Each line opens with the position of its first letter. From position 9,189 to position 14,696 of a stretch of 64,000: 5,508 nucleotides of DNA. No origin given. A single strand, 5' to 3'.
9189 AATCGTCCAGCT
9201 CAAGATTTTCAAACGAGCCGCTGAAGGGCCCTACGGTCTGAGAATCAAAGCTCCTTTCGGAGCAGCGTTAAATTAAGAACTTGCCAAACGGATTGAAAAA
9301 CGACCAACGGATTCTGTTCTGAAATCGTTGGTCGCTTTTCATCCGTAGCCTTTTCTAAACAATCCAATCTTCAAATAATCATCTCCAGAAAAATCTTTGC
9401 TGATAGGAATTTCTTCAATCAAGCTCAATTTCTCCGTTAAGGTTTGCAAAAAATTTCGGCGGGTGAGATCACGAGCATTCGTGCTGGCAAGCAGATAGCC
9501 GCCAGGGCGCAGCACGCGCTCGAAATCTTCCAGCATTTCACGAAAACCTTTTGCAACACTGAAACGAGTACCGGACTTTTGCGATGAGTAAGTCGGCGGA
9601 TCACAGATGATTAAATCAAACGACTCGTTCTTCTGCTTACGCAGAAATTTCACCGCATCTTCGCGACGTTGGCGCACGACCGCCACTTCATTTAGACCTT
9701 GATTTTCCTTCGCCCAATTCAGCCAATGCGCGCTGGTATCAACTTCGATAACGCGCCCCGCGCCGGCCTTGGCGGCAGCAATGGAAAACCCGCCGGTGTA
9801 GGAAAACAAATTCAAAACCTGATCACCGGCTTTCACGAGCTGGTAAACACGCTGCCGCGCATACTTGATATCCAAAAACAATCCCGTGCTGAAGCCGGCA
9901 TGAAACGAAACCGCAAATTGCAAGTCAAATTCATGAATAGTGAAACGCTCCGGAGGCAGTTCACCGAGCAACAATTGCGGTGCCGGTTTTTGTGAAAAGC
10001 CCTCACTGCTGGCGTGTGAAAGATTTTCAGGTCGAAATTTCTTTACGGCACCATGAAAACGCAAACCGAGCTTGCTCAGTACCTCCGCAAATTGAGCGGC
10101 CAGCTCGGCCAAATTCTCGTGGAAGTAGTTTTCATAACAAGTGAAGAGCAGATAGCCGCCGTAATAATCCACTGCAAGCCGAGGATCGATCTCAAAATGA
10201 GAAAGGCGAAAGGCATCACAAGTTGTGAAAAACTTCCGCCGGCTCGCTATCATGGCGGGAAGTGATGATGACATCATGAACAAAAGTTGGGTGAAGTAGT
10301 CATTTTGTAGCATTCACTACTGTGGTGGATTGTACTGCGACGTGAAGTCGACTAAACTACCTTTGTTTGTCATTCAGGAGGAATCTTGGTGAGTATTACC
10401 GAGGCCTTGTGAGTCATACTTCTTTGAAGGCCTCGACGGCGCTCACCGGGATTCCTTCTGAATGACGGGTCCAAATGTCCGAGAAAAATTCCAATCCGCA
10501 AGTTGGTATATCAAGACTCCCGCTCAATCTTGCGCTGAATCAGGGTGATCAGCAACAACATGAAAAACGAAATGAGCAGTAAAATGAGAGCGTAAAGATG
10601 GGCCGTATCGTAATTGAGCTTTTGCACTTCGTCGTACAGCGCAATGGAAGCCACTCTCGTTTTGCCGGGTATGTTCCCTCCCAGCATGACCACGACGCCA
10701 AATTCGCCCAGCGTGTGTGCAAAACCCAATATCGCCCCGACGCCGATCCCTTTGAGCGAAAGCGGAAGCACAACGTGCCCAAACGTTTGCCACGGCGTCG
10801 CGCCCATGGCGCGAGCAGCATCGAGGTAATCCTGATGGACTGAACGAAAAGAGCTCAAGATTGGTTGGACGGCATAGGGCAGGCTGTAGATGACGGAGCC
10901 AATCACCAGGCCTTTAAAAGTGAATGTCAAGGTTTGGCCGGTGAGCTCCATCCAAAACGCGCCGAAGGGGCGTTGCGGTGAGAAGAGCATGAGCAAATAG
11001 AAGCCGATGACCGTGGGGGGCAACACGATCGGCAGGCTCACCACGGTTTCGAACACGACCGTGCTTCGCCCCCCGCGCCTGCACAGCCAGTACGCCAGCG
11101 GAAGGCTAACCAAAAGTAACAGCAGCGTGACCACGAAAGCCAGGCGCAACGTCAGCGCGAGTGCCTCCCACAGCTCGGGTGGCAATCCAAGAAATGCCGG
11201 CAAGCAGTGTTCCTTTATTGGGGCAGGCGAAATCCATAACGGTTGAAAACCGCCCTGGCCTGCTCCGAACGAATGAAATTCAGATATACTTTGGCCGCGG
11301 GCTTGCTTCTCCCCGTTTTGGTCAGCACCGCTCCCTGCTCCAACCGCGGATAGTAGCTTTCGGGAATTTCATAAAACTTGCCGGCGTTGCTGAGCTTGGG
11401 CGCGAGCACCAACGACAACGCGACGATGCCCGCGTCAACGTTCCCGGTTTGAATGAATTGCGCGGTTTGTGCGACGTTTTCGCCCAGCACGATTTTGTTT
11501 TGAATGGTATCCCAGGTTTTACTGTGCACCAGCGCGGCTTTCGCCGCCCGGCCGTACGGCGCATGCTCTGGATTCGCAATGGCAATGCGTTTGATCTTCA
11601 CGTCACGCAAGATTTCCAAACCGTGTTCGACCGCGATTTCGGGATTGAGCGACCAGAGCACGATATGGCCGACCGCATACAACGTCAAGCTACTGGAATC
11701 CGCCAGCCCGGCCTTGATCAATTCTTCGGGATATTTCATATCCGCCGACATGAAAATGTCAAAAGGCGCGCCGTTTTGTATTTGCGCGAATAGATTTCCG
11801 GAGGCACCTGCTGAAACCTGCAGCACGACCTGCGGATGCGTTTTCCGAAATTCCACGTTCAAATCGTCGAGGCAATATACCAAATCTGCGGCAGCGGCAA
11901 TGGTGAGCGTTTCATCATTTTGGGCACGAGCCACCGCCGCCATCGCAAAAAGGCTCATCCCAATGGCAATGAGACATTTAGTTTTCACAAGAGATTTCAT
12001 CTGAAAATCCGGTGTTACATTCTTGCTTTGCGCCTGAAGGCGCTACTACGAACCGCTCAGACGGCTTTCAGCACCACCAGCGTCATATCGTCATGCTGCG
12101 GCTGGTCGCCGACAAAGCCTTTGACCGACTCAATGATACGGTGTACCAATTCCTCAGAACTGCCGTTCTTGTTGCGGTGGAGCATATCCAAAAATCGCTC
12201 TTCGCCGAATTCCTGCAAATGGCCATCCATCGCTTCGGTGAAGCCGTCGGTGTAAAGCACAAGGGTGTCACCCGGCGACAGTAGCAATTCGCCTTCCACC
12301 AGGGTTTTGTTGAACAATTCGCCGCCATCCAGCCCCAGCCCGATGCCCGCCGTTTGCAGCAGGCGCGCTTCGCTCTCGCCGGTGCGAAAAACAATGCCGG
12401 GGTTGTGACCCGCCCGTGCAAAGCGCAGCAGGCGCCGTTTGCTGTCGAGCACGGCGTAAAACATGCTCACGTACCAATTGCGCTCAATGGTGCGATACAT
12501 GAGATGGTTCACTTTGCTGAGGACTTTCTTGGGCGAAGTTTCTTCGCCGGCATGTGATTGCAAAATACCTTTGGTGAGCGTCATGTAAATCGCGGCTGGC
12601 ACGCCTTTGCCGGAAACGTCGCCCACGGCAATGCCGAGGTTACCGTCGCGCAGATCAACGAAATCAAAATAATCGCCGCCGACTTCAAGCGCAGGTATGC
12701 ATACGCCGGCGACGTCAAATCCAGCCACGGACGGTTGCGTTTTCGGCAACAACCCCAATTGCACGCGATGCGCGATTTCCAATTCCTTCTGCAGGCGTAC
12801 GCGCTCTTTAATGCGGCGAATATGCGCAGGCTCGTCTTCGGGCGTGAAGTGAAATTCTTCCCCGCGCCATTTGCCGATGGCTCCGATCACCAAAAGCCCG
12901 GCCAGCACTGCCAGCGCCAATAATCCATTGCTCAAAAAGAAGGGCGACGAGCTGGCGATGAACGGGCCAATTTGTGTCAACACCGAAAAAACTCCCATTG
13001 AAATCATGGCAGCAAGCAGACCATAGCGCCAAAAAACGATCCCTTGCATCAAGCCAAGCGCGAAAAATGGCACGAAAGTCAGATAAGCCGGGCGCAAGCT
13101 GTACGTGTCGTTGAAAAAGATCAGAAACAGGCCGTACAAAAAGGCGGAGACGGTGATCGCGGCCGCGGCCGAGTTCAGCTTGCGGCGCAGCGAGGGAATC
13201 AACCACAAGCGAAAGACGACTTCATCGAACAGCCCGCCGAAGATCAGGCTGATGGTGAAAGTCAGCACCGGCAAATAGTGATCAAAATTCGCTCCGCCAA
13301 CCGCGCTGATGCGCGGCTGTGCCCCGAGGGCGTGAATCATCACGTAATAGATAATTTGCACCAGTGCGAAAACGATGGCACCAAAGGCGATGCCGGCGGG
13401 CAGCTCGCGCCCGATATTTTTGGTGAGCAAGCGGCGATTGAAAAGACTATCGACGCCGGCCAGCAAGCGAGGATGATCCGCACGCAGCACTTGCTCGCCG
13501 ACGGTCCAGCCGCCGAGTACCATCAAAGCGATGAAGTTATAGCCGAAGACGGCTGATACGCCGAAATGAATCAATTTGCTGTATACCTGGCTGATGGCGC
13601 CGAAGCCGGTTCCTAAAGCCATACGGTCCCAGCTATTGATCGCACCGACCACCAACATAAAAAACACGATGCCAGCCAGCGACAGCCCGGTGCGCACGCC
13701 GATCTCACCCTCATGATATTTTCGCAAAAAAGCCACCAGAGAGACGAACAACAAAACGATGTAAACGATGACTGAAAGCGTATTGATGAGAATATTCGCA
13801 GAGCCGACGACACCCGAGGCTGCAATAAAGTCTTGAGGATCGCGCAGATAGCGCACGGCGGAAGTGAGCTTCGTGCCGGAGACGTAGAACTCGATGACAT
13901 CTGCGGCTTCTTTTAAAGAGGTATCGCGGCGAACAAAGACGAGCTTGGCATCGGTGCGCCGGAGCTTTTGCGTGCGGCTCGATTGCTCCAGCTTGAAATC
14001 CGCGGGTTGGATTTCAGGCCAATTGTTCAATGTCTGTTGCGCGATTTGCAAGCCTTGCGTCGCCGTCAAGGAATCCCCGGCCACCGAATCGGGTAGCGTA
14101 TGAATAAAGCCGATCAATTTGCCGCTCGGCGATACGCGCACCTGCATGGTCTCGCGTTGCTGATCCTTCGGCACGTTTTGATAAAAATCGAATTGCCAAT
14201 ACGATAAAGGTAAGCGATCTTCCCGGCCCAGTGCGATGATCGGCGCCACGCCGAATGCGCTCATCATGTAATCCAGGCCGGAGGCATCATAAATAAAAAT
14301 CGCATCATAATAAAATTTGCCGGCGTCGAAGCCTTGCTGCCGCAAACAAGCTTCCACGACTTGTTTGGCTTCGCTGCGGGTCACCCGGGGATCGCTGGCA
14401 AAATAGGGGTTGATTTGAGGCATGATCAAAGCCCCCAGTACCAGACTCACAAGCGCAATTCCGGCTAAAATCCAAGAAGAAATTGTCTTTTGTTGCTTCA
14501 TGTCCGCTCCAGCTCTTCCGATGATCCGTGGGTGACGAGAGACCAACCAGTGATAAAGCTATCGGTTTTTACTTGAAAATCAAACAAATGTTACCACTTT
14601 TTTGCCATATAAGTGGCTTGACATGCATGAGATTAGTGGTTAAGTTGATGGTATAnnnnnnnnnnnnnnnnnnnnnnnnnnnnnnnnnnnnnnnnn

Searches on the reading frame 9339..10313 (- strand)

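Call 31: search_protein_families(library=pfam, proteins=[window:9339-10313:-], max_evalue=0.0001)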
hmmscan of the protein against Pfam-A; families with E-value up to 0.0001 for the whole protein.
window:9339-10313:- (324 aa): 10 families
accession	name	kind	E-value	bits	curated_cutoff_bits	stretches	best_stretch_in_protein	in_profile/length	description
PF10672.15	Methyltrans_SAM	-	2.1e-27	96.6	27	1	44-292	15-252/286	S-adenosylmethionine-dependent methyltransferase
PF13847.12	Methyltransf_31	-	2.7e-10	40.5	27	1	162-297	3-127/145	Methyltransferase domain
PF02475.24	TRM5-TYW2_MTfase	-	5.1e-08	33.5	28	1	152-237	26-110/164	TRM5/TYW2 methyltransferase domain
PF03602.21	Cons_hypoth95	-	1.3e-07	32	24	1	162-244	41-125/182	Conserved hypothetical protein 95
PF08241.18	Methyltransf_11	-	4.8e-07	30.8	21.2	1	173-275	7-94/95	Methyltransferase domain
PF13649.12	Methyltransf_25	-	9.3e-07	29.9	27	1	166-272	1-97/97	Methyltransferase domain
PF05175.20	MTS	-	9.3e-07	29.1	23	1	163-295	32-156/170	Methyltransferase small domain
PF01728.25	FtsJ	-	2.6e-06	27.9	24.1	1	155-277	14-138/181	FtsJ-like methyltransferase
PF06325.19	PrmA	-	7.8e-06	26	22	1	156-238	155-233/296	Ribosomal protein L11 methyltransferase (PrmA)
PF01170.24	UPF0020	-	2.1e-05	24.7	22.3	1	188-284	79-173/197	RMKL-like, methyltransferase domain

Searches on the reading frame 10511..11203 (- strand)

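Call 31: search_protein_families(library=pfam, proteins=[window:10511-11203:-], max_evalue=0.0001)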
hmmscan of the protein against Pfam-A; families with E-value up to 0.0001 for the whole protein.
window:10511-11203:- (230 aa): 1 family
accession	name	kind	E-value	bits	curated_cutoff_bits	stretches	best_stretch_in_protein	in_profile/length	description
PF00528.27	BPD_transp_1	-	3.5e-21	76.2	26.4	1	34-227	2-183/184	Binding-protein-dependent transport system inner membrane component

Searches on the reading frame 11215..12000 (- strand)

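Call 31: search_protein_families(library=pfam, proteins=[window:11215-12000:-], max_evalue=0.0001)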
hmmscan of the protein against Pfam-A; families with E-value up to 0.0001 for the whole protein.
window:11215-12000:- (261 aa): 2 families
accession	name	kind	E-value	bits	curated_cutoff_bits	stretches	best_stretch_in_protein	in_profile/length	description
PF13531.11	SBP_bac_11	-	3.7e-61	207.2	25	1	32-258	1-227/227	Bacterial extracellular solute-binding protein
PF01547.30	SBP_bac_1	-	9.7e-15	55.8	26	1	50-249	16-306/307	Bacterial extracellular solute-binding protein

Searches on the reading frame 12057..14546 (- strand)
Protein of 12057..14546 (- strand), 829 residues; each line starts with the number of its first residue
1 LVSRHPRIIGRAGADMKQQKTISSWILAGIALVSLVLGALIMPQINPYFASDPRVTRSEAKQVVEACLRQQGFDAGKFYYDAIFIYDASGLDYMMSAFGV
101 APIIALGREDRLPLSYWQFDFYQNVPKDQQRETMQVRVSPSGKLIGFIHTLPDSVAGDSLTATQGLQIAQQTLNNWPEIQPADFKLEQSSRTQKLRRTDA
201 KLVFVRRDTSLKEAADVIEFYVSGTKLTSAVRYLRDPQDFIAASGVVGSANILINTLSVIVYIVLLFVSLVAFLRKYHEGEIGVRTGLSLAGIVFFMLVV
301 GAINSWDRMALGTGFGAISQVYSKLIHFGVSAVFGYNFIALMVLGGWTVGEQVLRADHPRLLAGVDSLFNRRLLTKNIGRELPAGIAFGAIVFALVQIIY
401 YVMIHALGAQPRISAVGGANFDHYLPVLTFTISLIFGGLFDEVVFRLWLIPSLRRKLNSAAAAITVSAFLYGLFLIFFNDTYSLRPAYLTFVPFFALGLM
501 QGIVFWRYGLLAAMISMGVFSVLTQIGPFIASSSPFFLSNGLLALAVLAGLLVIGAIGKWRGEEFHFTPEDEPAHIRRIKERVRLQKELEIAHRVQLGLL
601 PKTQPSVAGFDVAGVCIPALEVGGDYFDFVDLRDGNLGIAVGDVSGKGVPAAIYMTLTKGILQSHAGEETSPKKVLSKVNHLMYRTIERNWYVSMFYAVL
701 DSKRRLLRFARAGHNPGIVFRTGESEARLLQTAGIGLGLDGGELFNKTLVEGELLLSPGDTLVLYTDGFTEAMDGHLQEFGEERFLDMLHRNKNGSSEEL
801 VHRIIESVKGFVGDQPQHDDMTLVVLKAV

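Call 23: search_protein_families(library=ncbifam, proteins=[window:12057-14546:-], max_evalue=0.001)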
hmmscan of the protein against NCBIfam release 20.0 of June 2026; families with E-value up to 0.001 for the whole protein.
window:12057-14546:- (829 aa): 3 families
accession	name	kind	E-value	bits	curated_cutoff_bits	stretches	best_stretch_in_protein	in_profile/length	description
NF045505.1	RR_RssB_Pseudo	equivalog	5.2e-15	55.4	700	1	585-804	152-372/394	two-component system response regulator RssB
NF038263.1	prot_phos_SiaA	equivalog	3.1e-11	42.5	700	1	582-825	408-654/658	biofilm regulation protein phosphatase SiaA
TIGR02865.1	spore_II_E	equivalog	1.5e-09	36.5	490.8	1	613-827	557-762/764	stage II sporulation protein E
